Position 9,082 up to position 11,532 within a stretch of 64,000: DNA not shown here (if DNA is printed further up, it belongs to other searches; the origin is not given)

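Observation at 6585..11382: Tandem pair of giant secreted lysozyme-like proteins sharing a near-identical 716-bp 3' cassette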

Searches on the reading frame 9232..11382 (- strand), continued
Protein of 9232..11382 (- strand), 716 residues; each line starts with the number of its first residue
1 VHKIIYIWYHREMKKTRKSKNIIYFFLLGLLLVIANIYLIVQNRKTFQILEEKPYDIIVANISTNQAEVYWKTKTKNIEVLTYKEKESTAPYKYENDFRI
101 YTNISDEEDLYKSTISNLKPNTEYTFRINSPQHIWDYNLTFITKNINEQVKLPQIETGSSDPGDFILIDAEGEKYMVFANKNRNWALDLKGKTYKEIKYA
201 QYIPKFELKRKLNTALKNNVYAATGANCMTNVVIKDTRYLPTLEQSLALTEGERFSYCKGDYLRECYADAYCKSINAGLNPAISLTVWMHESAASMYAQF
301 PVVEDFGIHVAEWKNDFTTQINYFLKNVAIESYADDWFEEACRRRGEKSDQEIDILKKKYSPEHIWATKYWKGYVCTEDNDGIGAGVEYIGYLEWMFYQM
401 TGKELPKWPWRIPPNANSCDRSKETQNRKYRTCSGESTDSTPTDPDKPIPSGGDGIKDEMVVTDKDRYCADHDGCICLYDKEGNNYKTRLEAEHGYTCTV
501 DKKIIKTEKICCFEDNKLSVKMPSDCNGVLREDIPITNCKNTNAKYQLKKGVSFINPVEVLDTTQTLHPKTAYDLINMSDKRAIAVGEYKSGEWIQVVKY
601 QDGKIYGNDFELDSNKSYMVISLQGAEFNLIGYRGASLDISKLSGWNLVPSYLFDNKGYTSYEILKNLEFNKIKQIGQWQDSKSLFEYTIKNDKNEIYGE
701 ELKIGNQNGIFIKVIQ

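Call 63: search_protein_families(library=pfam, proteins=[P0018, P0033, P0035, P0078, P0093, P0095, P0125, P0129, P0150], max_evalue=0.001)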
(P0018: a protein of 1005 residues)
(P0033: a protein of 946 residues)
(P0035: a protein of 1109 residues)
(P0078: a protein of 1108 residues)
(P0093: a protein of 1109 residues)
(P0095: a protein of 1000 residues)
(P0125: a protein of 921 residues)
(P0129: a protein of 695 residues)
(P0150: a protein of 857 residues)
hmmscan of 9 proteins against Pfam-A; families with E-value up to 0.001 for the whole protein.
P0018 (1005 aa): 1 family
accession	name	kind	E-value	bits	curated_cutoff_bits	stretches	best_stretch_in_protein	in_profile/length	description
PF16656.11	Pur_ac_phosph_N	-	9.4e-05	23.4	30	1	46-129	10-93/93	Purple acid Phosphatase, N-terminal domain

P0033 (946 aa): 1 family
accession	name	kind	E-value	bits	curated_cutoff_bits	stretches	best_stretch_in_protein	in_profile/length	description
PF16656.11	Pur_ac_phosph_N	-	1.4e-05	26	30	1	19-104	7-93/93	Purple acid Phosphatase, N-terminal domain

P0035 (1109 aa): 1 family
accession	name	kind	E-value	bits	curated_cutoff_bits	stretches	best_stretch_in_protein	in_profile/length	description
PF16656.11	Pur_ac_phosph_N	-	3.8e-07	31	30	1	49-133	8-93/93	Purple acid Phosphatase, N-terminal domain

P0078 (1108 aa): 2 families
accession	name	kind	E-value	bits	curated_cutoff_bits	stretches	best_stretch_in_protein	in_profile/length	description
PF16656.11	Pur_ac_phosph_N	-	2.8e-10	41.1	30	1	43-162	6-83/93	Purple acid Phosphatase, N-terminal domain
PF00041.27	fn3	-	0.00015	22.3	25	0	139-161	48-70/84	Fibronectin type III domain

P0093 (1109 aa): 2 families
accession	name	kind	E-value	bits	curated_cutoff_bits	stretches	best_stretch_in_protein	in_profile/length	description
PF16656.11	Pur_ac_phosph_N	-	9.8e-11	42.5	30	1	42-166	5-88/93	Purple acid Phosphatase, N-terminal domain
PF00041.27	fn3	-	0.0009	19.8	25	0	39-156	2-66/84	Fibronectin type III domain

P0095 (1000 aa): 2 families
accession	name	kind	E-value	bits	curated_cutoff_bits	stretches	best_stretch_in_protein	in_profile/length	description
PF16656.11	Pur_ac_phosph_N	-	2.7e-08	34.7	30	1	45-150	6-93/93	Purple acid Phosphatase, N-terminal domain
PF00041.27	fn3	-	3e-06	27.8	25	1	42-141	3-72/84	Fibronectin type III domain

P0125 (921 aa): 2 families
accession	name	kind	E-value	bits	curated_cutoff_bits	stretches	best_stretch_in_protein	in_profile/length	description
PF16656.11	Pur_ac_phosph_N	-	1.3e-08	35.7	30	1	52-156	7-93/93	Purple acid Phosphatase, N-terminal domain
PF00041.27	fn3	-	0.00021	21.9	25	1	103-148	41-72/84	Fibronectin type III domain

P0129 (695 aa): 1 family
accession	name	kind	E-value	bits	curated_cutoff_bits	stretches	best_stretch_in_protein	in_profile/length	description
PF16656.11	Pur_ac_phosph_N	-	1.3e-05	26.1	30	1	41-121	7-79/93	Purple acid Phosphatase, N-terminal domain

P0150 (857 aa): 1 family
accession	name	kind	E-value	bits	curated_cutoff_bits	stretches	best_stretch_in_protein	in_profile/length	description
PF16656.11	Pur_ac_phosph_N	-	2.4e-06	28.4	30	1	44-124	6-76/93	Purple acid Phosphatase, N-terminal domain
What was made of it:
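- On FN3 / Pur_ac_phosph_N (PF00041 / PF16656): Distant family members pass: 31.0, 41.1 and 42.5 bits (call 63).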

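Call 64: search_protein_families(library=pfam, proteins=[P0039, P0040, P0067, P0070, P0077, P0135, P0138, P0086], max_evalue=0.001)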
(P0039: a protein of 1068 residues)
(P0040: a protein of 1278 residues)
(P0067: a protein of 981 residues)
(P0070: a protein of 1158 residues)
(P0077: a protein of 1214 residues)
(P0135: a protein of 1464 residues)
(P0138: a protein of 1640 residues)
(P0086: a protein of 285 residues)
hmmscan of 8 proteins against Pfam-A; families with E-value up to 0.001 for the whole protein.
P0039 (1068 aa): 1 family
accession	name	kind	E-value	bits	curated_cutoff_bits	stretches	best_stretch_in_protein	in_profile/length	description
PF01551.29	Peptidase_M23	-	0.00058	20.4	28.7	0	959-1044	15-95/96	Peptidase family M23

P0040 (1278 aa): 1 family
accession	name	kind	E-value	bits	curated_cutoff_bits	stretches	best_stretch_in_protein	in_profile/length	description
PF06476.17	DUF1090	-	2.9e-06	27.7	24.4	1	356-405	60-109/110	Protein of unknown function (DUF1090)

P0067 (981 aa): 1 family
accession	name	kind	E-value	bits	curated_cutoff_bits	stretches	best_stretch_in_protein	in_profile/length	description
PF01551.29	Peptidase_M23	-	5.6e-12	46.1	28.7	1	862-956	4-88/96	Peptidase family M23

P0070 (1158 aa): 0 families

P0077 (1214 aa): 0 families

P0135 (1464 aa): 0 families

P0138 (1640 aa): 0 families

P0086 (285 aa): 0 families
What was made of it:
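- The same domain is fused to Peptidase_M23 in other CPR proteins (call 64). Fusion to M23 peptidases occurs elsewhere (call 64).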

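Call 67: list_cluster_members(proteins=[P0039, P0040, P0067, P0070, P0138, P0035, P0093, P0009, P0019, P0021])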
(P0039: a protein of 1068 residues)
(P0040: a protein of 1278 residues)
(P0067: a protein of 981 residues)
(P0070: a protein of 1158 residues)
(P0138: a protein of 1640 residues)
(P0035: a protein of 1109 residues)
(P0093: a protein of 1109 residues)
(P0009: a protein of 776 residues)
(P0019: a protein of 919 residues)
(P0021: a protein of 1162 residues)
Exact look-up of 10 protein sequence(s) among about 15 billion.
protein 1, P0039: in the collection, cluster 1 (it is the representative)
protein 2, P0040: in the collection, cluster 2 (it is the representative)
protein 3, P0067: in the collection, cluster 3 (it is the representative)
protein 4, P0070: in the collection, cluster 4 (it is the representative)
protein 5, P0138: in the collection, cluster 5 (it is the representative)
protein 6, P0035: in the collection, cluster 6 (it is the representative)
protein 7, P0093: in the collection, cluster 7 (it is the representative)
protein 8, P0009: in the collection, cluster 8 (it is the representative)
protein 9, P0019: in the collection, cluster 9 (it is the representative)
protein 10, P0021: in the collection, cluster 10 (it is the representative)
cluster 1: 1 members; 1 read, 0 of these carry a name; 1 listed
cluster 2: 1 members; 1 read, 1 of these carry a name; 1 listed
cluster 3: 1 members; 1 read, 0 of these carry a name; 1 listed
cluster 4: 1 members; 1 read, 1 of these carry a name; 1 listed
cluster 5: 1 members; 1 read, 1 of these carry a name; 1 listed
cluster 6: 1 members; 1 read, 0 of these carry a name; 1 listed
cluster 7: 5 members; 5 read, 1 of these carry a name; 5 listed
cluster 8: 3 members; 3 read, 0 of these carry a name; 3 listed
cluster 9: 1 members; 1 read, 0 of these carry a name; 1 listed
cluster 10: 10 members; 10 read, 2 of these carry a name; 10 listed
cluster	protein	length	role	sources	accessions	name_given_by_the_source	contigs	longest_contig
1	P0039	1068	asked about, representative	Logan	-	-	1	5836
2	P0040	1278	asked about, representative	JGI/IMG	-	hypothetical protein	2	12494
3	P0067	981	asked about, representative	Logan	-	-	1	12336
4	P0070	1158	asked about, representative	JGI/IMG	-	hypothetical protein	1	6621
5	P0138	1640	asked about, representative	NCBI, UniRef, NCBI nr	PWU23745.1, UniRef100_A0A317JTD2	hypothetical protein C5B42_01810 [Candidatus Cerribacteria bacterium 'Amazon FNV 2010 28 ... | SGNH hydrolase-type esterase domain-containing protein n=1 Tax=Candidatus Cerribacteria ... | MAG: hypothetical protein C5B42_01810 [Candidatus Cerribacteria bacterium 'Amazon FNV ...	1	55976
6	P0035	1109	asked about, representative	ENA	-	-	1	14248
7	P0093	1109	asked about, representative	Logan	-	-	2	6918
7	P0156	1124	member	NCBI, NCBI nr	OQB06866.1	MAG: hypothetical protein BWY21_01860 [Parcubacteria group bacterium ADurb.Bin216]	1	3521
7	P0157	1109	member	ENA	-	-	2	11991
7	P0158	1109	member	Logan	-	-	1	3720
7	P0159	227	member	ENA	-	-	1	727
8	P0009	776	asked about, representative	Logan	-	-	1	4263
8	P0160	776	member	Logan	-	-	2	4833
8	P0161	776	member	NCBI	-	-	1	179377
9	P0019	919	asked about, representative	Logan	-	-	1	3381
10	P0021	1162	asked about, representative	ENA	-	-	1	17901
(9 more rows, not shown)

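Call 68: search_protein_families(library=ncbifam, proteins=[window:9232-11382:-, P0067, P0138, P0093], max_evalue=0.01)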
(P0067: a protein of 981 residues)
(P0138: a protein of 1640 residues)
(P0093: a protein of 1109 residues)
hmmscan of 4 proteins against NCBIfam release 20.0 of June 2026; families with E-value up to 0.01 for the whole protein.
window:9232-11382:- (716 aa): 0 families

P0067 (981 aa): 0 families

P0138 (1640 aa): 0 families

P0093 (1109 aa): 1 family
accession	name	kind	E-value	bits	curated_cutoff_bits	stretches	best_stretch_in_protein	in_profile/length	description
TIGR00049.1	TIGR00049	subfamily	0.0068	16.6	58.8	0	847-904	12-69/106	iron-sulfur cluster assembly accessory protein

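Call 92: list_cluster_members(proteins=[P0001, P0004])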
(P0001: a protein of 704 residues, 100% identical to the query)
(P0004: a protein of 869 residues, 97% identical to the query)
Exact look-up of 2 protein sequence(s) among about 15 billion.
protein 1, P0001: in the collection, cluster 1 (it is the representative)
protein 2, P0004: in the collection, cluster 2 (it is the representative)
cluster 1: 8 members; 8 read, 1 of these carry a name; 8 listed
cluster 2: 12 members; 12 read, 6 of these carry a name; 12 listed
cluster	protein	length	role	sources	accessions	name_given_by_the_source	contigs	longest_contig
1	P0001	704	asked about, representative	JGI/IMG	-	-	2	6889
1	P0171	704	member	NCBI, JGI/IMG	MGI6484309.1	MAG: hypothetical protein ACOX0R_01635 [Candidatus Dojkabacteria bacterium] | hypothetical protein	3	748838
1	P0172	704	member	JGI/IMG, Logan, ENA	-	-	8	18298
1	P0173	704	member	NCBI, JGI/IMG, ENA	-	-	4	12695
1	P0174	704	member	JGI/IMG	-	-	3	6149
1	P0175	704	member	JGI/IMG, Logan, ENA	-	-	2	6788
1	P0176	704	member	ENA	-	-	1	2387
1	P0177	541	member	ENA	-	-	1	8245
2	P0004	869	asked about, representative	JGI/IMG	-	hypothetical protein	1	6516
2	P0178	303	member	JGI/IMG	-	hypothetical protein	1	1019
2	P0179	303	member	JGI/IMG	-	hypothetical protein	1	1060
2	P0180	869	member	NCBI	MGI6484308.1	MAG: fibronectin type III domain-containing protein [Candidatus Dojkabacteria bacterium]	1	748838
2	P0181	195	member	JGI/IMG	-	hypothetical protein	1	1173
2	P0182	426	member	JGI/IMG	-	hypothetical protein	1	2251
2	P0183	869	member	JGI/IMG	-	-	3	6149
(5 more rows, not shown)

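Call 94: find_encoding_contigs(protein=P0172, flank=6000, max_places=8)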
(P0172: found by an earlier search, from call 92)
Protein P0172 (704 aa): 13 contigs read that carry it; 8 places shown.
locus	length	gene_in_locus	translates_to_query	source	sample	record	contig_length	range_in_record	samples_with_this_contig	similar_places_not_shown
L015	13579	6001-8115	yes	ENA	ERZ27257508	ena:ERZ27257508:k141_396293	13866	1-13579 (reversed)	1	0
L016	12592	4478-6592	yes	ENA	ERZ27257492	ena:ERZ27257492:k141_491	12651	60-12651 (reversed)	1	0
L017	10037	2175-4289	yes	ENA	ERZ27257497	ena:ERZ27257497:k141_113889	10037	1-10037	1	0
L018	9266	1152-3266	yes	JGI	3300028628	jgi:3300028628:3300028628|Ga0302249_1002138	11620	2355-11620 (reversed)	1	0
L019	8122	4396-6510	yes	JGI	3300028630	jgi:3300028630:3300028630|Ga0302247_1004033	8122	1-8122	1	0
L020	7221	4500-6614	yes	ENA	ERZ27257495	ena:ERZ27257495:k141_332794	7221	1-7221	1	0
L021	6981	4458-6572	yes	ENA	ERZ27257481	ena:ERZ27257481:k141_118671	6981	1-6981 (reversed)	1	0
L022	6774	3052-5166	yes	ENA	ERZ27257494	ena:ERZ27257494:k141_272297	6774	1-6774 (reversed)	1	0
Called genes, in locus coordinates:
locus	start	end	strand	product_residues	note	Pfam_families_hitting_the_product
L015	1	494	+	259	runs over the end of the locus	?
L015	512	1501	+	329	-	PF02463:SMC_N (faint), PF00005:ABC_tran, PF13304:AAA_21 (faint)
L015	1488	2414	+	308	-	PF18075:FtsX_ECD, PF02687:FtsX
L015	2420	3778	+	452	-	PF01551:Peptidase_M23 (weak)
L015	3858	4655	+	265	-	PF13624:SurA_N_3 (weak)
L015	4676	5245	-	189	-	PF02482:Ribosomal_S30AE, PF16321:Ribosom_S30AE_C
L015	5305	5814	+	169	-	-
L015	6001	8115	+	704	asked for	PF16656:Pur_ac_phosph_N (weak)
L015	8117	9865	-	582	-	PF09587:PGA_cap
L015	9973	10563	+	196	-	-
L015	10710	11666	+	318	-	PF13793:Pribosyltran_N, PF00156:Pribosyltran, PF14681:UPRTase (faint), PF14572:Pribosyl_synth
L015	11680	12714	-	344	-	PF01933:CofD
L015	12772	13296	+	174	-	PF02559:CarD_TRCF_RID (weak)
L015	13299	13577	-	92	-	?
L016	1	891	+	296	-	?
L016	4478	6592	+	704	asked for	PF16656:Pur_ac_phosph_N (weak)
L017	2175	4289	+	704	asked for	PF16656:Pur_ac_phosph_N (weak)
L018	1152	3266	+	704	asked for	PF16656:Pur_ac_phosph_N (weak)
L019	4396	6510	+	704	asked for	PF16656:Pur_ac_phosph_N (weak)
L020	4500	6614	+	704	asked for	PF16656:Pur_ac_phosph_N (weak)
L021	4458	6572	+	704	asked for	PF16656:Pur_ac_phosph_N (weak)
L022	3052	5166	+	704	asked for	PF16656:Pur_ac_phosph_N (weak)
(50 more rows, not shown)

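Call 98: find_encoding_contigs(protein=P0175, flank=3000, max_places=3)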
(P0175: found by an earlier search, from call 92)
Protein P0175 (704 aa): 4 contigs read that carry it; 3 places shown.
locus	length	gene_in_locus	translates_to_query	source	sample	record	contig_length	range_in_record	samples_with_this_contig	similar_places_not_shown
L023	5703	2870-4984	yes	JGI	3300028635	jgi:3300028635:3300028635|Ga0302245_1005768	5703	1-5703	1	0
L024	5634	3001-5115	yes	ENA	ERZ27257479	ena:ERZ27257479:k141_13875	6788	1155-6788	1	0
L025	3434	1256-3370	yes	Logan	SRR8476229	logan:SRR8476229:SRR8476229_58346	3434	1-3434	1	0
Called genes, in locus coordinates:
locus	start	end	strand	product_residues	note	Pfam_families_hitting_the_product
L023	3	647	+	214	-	?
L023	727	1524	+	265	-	PF13624:SurA_N_3 (weak)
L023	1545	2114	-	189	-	PF02482:Ribosomal_S30AE, PF16321:Ribosom_S30AE_C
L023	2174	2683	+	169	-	-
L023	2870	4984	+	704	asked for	PF16656:Pur_ac_phosph_N (weak)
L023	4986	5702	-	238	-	PF09587:PGA_cap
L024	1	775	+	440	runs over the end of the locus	PF01551:Peptidase_M23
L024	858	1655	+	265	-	PF13624:SurA_N_3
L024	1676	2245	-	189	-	PF02482:Ribosomal_S30AE, PF16321:Ribosom_S30AE_C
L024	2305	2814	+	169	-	-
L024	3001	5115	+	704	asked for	PF16656:Pur_ac_phosph_N (weak)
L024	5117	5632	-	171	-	?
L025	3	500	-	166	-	?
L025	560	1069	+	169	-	-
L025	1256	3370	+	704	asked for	PF16656:Pur_ac_phosph_N (weak)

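Call 99: find_encoding_contigs(protein=P0173, flank=3000, max_places=3)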
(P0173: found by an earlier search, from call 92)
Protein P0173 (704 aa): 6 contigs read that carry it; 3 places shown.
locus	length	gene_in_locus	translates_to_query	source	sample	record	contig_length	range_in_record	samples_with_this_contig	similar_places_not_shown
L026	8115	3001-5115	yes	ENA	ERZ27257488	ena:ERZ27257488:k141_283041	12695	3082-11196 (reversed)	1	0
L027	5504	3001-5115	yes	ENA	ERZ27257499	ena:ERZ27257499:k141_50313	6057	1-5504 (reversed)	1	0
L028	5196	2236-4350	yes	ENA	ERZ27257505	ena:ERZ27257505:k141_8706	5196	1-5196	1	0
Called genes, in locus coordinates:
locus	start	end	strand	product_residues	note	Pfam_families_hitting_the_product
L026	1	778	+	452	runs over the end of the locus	PF01551:Peptidase_M23 (weak)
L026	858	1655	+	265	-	PF13624:SurA_N_3 (weak)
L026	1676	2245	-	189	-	PF02482:Ribosomal_S30AE, PF16321:Ribosom_S30AE_C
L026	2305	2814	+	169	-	-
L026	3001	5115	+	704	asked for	PF16656:Pur_ac_phosph_N (weak)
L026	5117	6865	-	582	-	PF09587:PGA_cap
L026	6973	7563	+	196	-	-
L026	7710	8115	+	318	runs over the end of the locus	PF13793:Pribosyltran_N, PF00156:Pribosyltran, PF14681:UPRTase (faint), PF14572:Pribosyl_synth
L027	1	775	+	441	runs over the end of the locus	?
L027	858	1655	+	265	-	PF13624:SurA_N_3 (weak)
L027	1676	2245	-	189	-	PF02482:Ribosomal_S30AE, PF16321:Ribosom_S30AE_C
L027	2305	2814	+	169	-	-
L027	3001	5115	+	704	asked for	PF16656:Pur_ac_phosph_N (weak)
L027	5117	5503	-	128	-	?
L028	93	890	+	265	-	PF13624:SurA_N_3 (weak)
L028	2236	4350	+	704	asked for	PF16656:Pur_ac_phosph_N (weak)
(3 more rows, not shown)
